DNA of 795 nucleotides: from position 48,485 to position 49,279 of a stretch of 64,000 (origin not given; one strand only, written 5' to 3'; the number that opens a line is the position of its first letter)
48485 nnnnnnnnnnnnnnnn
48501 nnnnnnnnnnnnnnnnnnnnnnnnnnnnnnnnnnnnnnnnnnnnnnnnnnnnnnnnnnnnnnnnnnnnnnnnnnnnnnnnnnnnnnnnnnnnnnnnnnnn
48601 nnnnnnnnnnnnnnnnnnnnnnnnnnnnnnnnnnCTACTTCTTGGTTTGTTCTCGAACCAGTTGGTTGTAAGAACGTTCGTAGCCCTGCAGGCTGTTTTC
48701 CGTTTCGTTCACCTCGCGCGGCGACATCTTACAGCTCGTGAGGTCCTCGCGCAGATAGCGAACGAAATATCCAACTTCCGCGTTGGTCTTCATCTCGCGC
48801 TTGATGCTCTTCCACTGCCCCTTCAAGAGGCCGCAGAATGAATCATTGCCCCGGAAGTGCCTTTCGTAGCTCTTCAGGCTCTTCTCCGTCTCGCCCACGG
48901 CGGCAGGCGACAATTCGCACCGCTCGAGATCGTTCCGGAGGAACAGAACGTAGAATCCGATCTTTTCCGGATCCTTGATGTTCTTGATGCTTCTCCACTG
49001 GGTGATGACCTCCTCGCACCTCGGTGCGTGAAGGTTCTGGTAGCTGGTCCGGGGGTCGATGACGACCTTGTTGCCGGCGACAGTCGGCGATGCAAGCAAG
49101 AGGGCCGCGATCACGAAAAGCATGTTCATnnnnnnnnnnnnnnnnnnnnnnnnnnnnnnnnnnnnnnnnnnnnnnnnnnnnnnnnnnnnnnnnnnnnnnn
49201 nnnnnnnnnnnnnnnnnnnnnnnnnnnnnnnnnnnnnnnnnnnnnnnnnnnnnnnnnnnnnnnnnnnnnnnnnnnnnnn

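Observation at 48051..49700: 1.6-kb GC-rich island with three small genes (two secreted, one internally duplicated) and its own strong GC terminator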

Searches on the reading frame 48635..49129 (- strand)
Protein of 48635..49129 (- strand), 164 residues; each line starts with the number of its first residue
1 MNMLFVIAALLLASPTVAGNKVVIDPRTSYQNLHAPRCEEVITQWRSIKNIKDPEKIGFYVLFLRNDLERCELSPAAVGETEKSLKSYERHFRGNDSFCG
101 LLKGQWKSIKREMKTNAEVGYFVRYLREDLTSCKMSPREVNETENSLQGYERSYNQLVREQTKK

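Call 8: search_protein_families(library=pfam, proteins=[window:48635-49129:-], max_evalue=1)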
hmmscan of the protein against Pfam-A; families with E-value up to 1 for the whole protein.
window:48635-49129:- (164 aa): 3 families
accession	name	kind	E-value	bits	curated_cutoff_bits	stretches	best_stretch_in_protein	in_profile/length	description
PF17079.10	SOTI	-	1.9e-05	25.5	27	1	83-133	37-86/101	Male-specific protein scotti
PF10073.14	GapR_DNA-bd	-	0.06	13.4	22.6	1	107-152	27-69/72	GapR-like, DNA-binding domain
PF25007.1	DYH2-5-8_CC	-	0.15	12.2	27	1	114-162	10-58/120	Dynein axonemal heavy chain 2/5/8 coiled-coil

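Call 9: search_protein_families(library=ncbifam, proteins=[window:48635-49129:-], max_evalue=1)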
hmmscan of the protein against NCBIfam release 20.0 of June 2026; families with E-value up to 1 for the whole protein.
window:48635-49129:- (164 aa): 0 families

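Call 11: find_homologous_proteins(query=window:48635-49129:-, max_evalue=0.01)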
Query window:48635-49129:- (164 aa): 1 proteins with E <= 0.01 among 34 candidates.
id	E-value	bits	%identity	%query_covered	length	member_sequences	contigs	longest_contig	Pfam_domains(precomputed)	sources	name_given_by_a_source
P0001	1.8e-103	361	100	99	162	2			PF17079.11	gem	-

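Call 23: search_protein_families(library=phrogs, proteins=[window:48635-49129:-], max_evalue=1)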
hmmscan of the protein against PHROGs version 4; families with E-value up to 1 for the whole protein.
window:48635-49129:- (164 aa): 2 families
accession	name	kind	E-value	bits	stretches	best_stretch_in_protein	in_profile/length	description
phrog_10104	-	unknown function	0.055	14.7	0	137-161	13-37/76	-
phrog_9373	-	unknown function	0.068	13.4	0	116-155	190-229/388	-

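Call 24: search_protein_families(library=padloc, proteins=[window:48635-49129:-], max_evalue=1)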
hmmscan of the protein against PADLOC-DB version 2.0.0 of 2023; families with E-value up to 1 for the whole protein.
window:48635-49129:- (164 aa): 0 families

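Call 26: search_solved_structures(query=window:48635-49129:-, max_evalue=10)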
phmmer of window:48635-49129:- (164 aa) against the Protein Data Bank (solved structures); distinct sequences matched with E-value up to 10: 2.
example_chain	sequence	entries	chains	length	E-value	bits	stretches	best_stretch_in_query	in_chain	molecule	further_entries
2jrk_A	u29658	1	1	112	0.62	13.1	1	82-148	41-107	Mite allergen Blo t 5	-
2jmh_A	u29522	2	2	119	0.7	12.9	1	82-148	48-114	Mite allergen Blo t 5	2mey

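Call 36: search_protein_representatives(protein=window:48635-49129:-)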
Query: 164 residues. Proteins with E-value up to 0.001 (for the whole library): 8; up to 1e-10: 6; up to 1e-30: 1. The best 8 are listed.
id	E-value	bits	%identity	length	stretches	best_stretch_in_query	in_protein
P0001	5.7e-104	360.8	100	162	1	3-164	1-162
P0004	8.6e-24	100.4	56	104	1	1-93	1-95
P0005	1.6e-19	86.5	48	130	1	2-90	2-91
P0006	1.7e-12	63.7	45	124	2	113-161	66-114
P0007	7.0e-12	61.7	35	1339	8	13-40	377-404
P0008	9.7e-11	58.0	32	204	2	6-116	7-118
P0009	1.5e-06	44.4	48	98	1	111-160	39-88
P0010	7.7e-04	35.6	39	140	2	4-41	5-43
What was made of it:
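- B homologues P0004, P0005, P0006, P0008, P0009 and P0010 were found (call 36).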

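Call 38: list_cluster_members(proteins=[P0004, P0005, P0006, P0007, P0008, P0009, P0010])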
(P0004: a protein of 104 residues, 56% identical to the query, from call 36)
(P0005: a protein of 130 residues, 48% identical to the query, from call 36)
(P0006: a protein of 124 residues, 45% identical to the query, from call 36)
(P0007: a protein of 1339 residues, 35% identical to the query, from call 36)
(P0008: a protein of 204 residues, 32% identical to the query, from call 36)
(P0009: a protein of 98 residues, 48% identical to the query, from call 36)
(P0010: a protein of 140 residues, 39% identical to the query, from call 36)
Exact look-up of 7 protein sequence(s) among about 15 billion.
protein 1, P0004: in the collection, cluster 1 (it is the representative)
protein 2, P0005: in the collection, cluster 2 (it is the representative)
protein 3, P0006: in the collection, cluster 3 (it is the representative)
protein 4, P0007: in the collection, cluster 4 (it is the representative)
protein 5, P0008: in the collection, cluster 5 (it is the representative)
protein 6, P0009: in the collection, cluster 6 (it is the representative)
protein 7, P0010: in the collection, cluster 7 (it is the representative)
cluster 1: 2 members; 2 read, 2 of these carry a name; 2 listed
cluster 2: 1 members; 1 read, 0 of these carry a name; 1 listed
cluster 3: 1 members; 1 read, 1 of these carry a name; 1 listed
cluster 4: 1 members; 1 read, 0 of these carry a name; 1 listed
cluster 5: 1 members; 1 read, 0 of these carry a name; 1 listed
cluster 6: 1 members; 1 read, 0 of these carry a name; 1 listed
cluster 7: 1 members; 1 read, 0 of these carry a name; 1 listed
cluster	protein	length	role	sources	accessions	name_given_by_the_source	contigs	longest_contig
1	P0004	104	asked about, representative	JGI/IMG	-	hypothetical protein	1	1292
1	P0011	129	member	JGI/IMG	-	hypothetical protein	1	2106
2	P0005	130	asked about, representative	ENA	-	-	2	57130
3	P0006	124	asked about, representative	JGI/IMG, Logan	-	hypothetical protein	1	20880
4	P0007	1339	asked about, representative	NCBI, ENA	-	-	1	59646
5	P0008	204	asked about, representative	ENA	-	-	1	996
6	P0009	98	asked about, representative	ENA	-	-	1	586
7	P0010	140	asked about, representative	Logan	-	-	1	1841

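Call 39: find_encoding_contigs(protein=P0005, flank=10000, max_places=4)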
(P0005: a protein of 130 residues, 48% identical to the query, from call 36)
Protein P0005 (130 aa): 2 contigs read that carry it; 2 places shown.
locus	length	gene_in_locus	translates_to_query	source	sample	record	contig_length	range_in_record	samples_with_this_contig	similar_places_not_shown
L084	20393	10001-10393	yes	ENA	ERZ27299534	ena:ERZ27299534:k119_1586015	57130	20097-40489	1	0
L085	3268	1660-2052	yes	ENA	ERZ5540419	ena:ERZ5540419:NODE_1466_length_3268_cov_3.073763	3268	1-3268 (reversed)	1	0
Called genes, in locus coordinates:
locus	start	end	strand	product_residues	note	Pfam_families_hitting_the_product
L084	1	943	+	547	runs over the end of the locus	PF05157:MshEN, PF00437:T2SSE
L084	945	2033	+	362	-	PF00482:T2SSF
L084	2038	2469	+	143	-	-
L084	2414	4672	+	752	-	PF16656:Pur_ac_phosph_N (faint), PF00041:fn3 (weak), PF10179:NDNF (faint), PF00041:fn3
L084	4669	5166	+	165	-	-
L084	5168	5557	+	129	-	-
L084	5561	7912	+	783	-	PF02743:dCache_1, PF00672:HAMP (weak), PF00989:PAS, PF08448:PAS_4, PF13426:PAS_9, PF08447:PAS_3, PF00512:HisKA, PF02518:HATPase_c, +1 more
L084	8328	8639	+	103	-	-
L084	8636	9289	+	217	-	PF08713:DNA_alkylation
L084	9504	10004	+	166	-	-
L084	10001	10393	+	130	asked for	-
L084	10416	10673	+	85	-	-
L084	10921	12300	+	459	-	PF00587:tRNA-synt_2b, PF03129:HGTP_anticodon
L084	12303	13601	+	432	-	PF00675:Peptidase_M16, PF05193:Peptidase_M16_C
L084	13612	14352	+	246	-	PF00121:TIM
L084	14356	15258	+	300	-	PF17874:TPR_MalT (weak), PF13431:TPR_17 (faint), PF00515:TPR_1 (faint), PF07719:TPR_2 (faint), PF13432:TPR_16, PF14559:TPR_19, PF13424:TPR_12 (weak), PF13432:TPR_16 (weak), +6 more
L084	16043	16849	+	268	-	PF06691:DUF1189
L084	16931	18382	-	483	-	PF00239:Resolvase, PF07508:Recombinase, PF13408:Zn_ribbon_recom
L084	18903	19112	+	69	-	PF12844:HTH_19, PF13560:HTH_31 (weak), PF13443:HTH_26, PF01381:HTH_3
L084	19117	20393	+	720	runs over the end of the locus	PF01555:N6_N4_Mtase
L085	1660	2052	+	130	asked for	-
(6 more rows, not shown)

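Call 40: find_encoding_contigs(protein=P0006, flank=10000, max_places=4)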
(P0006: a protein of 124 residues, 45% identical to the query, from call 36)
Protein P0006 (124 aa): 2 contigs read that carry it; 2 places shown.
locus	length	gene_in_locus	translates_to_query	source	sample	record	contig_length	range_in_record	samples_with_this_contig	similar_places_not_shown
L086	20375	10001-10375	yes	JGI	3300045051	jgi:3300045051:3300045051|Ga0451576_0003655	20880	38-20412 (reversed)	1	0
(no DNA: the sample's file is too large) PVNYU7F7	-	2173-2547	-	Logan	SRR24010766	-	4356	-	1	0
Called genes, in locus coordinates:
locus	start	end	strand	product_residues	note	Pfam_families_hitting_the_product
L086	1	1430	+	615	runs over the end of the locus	PF10179:NDNF (faint), PF16655:PhoD_N (faint), PF00041:fn3, PF16656:Pur_ac_phosph_N (weak), PF00041:fn3, PF16656:Pur_ac_phosph_N (weak), PF00041:fn3, PF16656:Pur_ac_phosph_N (weak), +3 more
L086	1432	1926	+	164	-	-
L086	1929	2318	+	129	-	-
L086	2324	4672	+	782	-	PF02743:dCache_1, PF00989:PAS, PF08448:PAS_4, PF13426:PAS_9, PF08447:PAS_3, PF00512:HisKA, PF02518:HATPase_c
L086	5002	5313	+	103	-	-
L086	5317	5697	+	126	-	-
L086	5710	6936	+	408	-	PF00890:FAD_binding_2 (weak), PF03486:HI0933_like, PF07992:Pyr_redox_2 (faint), PF22780:HI0933_like_1st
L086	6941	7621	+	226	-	PF01255:Prenyltransf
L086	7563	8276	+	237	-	PF08713:DNA_alkylation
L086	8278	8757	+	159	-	PF00293:NUDIX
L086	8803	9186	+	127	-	PF09685:MamF_MmsF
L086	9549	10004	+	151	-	-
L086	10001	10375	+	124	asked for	-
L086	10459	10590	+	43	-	-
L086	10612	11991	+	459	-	PF00587:tRNA-synt_2b, PF03129:HGTP_anticodon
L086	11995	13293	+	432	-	PF00675:Peptidase_M16, PF05193:Peptidase_M16_C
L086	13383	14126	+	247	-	PF00121:TIM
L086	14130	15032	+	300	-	PF17874:TPR_MalT, PF00515:TPR_1 (faint), PF13181:TPR_8 (faint), PF07719:TPR_2 (faint), PF13432:TPR_16, PF14559:TPR_19, PF13424:TPR_12 (weak), PF13432:TPR_16 (weak), +6 more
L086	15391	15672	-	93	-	-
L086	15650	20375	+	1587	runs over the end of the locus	?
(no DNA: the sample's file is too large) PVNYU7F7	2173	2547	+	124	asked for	-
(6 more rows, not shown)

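Call 42: find_encoding_contigs(protein=P0011, flank=5000, max_places=3)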
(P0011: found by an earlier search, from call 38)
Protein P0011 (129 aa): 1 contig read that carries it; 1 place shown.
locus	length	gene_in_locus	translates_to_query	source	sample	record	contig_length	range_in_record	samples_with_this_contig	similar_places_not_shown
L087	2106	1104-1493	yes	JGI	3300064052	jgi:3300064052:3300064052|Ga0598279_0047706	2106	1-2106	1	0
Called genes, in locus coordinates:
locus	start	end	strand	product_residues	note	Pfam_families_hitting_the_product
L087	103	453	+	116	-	PF09685:MamF_MmsF (weak)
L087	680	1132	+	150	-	-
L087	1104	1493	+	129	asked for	-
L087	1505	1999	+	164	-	-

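Call 43: find_encoding_contigs(protein=P0010, flank=5000, max_places=3)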
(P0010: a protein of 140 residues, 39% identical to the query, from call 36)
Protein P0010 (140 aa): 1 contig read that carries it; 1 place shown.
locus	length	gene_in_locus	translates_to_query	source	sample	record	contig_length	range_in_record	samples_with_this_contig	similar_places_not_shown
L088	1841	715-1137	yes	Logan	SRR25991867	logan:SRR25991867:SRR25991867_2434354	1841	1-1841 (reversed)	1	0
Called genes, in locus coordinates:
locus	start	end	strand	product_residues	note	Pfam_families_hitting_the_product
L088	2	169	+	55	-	?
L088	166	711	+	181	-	-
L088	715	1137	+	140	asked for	-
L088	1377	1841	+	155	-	?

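Call 44: find_encoding_contigs(protein=P0008, flank=5000, max_places=3)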
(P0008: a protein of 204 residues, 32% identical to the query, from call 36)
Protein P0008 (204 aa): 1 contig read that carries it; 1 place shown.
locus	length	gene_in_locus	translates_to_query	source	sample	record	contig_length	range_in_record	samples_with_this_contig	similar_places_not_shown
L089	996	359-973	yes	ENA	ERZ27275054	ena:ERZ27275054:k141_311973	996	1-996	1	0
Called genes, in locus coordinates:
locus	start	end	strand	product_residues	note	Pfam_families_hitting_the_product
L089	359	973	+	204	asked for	-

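Call 45: find_encoding_contigs(protein=P0004, flank=5000, max_places=3)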
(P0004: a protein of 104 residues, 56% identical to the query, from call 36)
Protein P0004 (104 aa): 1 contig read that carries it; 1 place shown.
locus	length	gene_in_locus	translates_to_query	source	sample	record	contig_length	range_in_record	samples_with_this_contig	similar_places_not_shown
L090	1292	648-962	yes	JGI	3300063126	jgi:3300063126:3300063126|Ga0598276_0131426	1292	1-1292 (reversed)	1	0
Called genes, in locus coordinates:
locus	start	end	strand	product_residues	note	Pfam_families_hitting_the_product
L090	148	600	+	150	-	-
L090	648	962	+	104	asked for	-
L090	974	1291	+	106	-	?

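Call 55: search_solved_structures(query=A2, max_evalue=10)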
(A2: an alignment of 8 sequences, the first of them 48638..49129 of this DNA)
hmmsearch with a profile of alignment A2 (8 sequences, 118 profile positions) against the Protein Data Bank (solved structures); distinct sequences matched with E-value up to 10: 1.
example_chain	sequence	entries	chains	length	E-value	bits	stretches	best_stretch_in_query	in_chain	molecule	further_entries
8etq_A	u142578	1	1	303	0.029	17.7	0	49-72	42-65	k-cTRP5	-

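Call 69: predict_structure(alignment_id=A4)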
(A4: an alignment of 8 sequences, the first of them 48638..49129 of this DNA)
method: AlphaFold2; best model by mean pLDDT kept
length: 164 residues; sequences in the alignment: 8
mean_pLDDT: 77.2   pTM: 0.49
mean pLDDT of the five models: 77.2, 74.3, 72.2, 64.5, 63.7
residues with pLDDT >= 90: 33; 70-90: 92; 50-70: 15; < 50: 24
segments of 3 or more residues with pLDDT < 50: 2-4, 12-31
pLDDT, mean of each block of 10 residues (from residue 1): 50 40 44 71 90 83 87 94 90 74 82 83 85 88 93 83 72
secondary structure, 60 per line:
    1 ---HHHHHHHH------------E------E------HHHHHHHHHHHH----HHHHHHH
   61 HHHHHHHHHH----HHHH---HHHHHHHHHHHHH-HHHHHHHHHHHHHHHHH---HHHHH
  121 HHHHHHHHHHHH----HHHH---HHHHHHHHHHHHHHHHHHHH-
elements in order: H4-11 H38-49 H54-70 H75-78 H82-94 H96-112 H116-132 H137-140 H144-163
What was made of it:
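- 48635..49129 (-): Gene B: 164 aa, with a signal peptide and two tandem modules of about 58 aa, each with 2 Cys. Predicted all-helical. GC is 0.558 and GC3 is 0.79, uniformly 0.72-0.88 along the ORF. Preceded by an AGGAG ribosome-binding site. The AlphaFold2 model built on an 8-sequence alignment has pLDDT 77 (call 69).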

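Call 74: fold_search(model_id=the predicted structure, library=pdb)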
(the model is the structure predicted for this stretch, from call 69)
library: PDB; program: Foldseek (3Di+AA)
matches with E <= 10: 248; with E <= 0.001: 0
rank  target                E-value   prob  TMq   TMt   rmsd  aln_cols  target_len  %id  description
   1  5k7v_A                7.4e-01  0.16  0.20  0.13  15.2       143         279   12  Computational Design of Self-Assembling Cyclic Protein Homooligomers (released 2017-04-12)
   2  4n84_A                7.8e-01  0.30  0.27  0.21  13.7       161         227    9  Crystal structure of 14-3-3zeta in complex with a 12-carbon-linker cyclic peptide derived from ExoS (released 2014-02-19)
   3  2iu1                  8.2e-01  0.21  0.23  0.21  14.2       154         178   15  Crystal structure of eIF5 C-terminal domain (released 2006-06-01)
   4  7ue2_A                8.6e-01  0.13  0.20  0.14  11.3       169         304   11  Crystal structure of designed helical repeat protein RPB_PLP3_R6 bound to PLPx6 peptide (released 2023-03-29)
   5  8g9k_B                9.0e-01  0.25  0.25  0.22  12.4       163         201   10  Geometrically programmable nanomaterial construction using regularized protein building blocks (released 2024-03-13)
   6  8g9k_A                9.0e-01  0.21  0.27  0.24  13.5       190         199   13  Geometrically programmable nanomaterial construction using regularized protein building blocks (released 2024-03-13)
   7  6byj_A                9.9e-01  0.30  0.28  0.21  11.6       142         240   15  Structure of human 14-3-3 gamma bound to O-GlcNAc peptide (released 2018-05-09)
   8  8cws_A                9.9e-01  0.21  0.23  0.11  11.9       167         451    9  Accurate computational design of genetically encoded 3D protein crystals (released 2023-11-01)
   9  9j63_A                9.9e-01  0.21  0.25  0.10  10.0       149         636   14  Cryo-EM structure of neddylated Cul2-Rbx1-EloBC-FEM1B homodimer (released 2025-09-03)
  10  5che_E                1.0e+00  0.15  0.19  0.24  11.4       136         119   10  Crystal structure of Arabidopsis glutamyl-tRNA reductase in complex with its regulatory proteins (released 2016-02-03)
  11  1qja_A                1.1e+00  0.16  0.23  0.19  15.5       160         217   16  14-3-3 ZETA/PHOSPHOPEPTIDE COMPLEX (MODE 2) (released 1999-09-15)
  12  6vfi_A                1.1e+00  0.14  0.19  0.16  16.6       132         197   10  De novo designed octahedral nanoparticle O43_dn18 (released 2020-08-12)
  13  6cby_B                1.3e+00  0.23  0.26  0.13  12.1       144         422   10  Crystal structure of human SET and MYND Domain Containing protein 2 with MTF9975 (released 2018-03-14)
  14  6t80_B                1.4e+00  0.18  0.25  0.20  12.5       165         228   10  Human 14-3-3 sigma fused to the AANAT peptide including phosphoserine-205 (released 2020-11-18)
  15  7plo_S                1.4e+00  0.16  0.21  0.08   9.1       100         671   14  H. sapiens replisome-CUL2/LRR1 complex (released 2021-11-10)
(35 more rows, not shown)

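Call 80: search_protein_families(library=pfam, alignment_id=A4, max_evalue=5)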
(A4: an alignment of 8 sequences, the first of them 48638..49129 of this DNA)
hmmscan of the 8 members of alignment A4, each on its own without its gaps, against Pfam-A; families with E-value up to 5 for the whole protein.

A. member 1, window:48638-49129:- (164 aa): 3 families
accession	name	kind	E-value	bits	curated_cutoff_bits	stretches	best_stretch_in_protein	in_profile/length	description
PF17079.10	SOTI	-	1.9e-05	25.5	27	1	83-133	37-86/101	Male-specific protein scotti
PF10073.14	GapR_DNA-bd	-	0.06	13.4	22.6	1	107-152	27-69/72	GapR-like, DNA-binding domain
PF25007.1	DYH2-5-8_CC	-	0.15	12.2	27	1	114-162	10-58/120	Dynein axonemal heavy chain 2/5/8 coiled-coil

B. families by the number of members that match (of 8 scanned): 5 families
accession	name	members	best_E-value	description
PF10073.14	GapR_DNA-bd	2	0.011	GapR-like, DNA-binding domain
PF17079.10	SOTI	1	1.9e-05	Male-specific protein scotti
PF16071.10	DUF4812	1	0.08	Domain of unknown function (DUF4812)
PF25007.1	DYH2-5-8_CC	1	0.15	Dynein axonemal heavy chain 2/5/8 coiled-coil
PF23161.1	HTH_RNase_II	1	0.15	Double HTH domain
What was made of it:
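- Closest known: Pfam PF17079. Different: It is treated as spurious (calls 8, 80).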

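Call 82: find_encoding_contigs(protein=P0009, flank=3000, max_places=3)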
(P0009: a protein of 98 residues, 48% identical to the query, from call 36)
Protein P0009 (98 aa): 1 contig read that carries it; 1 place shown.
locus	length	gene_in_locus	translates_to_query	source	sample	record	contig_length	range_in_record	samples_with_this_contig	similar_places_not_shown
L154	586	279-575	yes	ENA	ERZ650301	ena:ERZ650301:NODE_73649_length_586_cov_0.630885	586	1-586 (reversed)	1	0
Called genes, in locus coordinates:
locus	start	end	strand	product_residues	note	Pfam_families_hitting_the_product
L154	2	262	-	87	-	?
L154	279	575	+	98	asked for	-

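Call 91: fold_search(model_id=the predicted structure, library=viral)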
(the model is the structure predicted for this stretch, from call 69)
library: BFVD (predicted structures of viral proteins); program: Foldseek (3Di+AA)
matches with E <= 10: 170; with E <= 0.001: 0
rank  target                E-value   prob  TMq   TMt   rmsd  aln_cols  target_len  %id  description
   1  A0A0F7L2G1            6.2e-01  0.12  0.17  0.08  15.2       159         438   13  Uncharacterized protein [uncultured marine virus]
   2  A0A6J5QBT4            1.2e+00  0.07  0.12  0.17  18.0       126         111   13  Uncharacterized protein [uncultured Caudovirales phage]
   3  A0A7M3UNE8            1.3e+00  0.10  0.17  0.16  18.1       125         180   12  Uncharacterized protein [Pyramimonas orientalis virus 01B]
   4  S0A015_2              1.3e+00  0.08  0.16  0.04  15.3       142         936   12  Uncharacterized protein [Cellulophaga phage phi19:3]
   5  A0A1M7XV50            1.4e+00  0.05  0.14  0.12  18.4       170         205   14  Uncharacterized protein [Cedratvirus A11]
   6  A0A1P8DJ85            1.5e+00  0.16  0.23  0.28  13.4       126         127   14  (no name in the UniProt tables at hand)
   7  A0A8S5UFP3            1.8e+00  0.07  0.17  0.09  13.6       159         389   16  Uncharacterized protein [Myoviridae sp. ctcyQ27]
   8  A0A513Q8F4            1.9e+00  0.15  0.24  0.26  16.0       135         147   16  Polyprotein 1a (Fragment) [Porcine epidemic diarrhea virus]
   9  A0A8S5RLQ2            1.9e+00  0.11  0.24  0.16  21.6       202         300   12  Uncharacterized protein [virus sp. ct6GG30]
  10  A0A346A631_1          2.1e+00  0.06  0.19  0.04  18.9       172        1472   16  (no name in the UniProt tables at hand)
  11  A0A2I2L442            2.4e+00  0.16  0.28  0.31  11.2       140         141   11  Tetratricopeptide repeat protein [Orpheovirus IHUMI-LCC2]
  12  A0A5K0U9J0            2.5e+00  0.10  0.21  0.15  11.2       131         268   13  Uncharacterized protein [Yasminevirus sp. GU-2018]
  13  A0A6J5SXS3            2.5e+00  0.08  0.22  0.07  23.0       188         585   10  Uncharacterized protein [uncultured Caudovirales phage]
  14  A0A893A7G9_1          2.5e+00  0.05  0.18  0.04  19.6       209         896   13  RNA-directed RNA polymerase [Riboviria sp.]
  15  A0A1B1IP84            2.6e+00  0.14  0.21  0.17  11.9       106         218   10  (no name in the UniProt tables at hand)
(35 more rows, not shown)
